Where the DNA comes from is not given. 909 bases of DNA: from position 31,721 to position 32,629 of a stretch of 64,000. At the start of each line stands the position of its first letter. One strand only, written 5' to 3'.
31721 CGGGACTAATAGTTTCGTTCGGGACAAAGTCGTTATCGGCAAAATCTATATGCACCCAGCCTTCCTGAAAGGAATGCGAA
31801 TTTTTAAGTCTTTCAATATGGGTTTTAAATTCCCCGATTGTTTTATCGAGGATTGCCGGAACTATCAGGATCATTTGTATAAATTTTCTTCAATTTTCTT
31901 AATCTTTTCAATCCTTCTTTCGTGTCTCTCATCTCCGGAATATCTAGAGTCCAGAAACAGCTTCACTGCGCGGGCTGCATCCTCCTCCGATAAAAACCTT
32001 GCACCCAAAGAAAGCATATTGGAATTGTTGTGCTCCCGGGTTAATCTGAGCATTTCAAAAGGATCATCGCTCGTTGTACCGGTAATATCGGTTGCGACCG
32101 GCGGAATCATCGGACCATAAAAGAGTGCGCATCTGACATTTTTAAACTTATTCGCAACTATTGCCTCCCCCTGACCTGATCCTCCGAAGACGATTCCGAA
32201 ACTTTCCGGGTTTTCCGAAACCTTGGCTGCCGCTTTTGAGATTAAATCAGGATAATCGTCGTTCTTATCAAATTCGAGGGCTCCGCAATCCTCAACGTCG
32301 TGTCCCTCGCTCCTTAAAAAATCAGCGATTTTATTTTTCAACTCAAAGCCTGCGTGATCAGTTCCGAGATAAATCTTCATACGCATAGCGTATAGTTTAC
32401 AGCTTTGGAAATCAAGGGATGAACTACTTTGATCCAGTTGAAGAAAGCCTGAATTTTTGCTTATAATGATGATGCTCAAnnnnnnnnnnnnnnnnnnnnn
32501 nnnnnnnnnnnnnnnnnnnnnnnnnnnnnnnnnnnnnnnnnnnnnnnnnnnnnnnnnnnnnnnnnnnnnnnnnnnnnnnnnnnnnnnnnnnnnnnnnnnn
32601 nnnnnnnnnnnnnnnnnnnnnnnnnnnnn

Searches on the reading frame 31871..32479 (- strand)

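Call 68: search_protein_families(library=pfam, proteins=[window:31871-32479:-], max_evalue=0.0001)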
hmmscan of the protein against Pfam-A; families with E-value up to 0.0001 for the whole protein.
window:31871-32479:- (202 aa): 1 family
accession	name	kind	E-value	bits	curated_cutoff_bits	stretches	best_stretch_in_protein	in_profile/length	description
PF02502.23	LacAB_rpiB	-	3e-40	137.8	24.7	2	36-121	1-85/138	Ribose/Galactose Isomerase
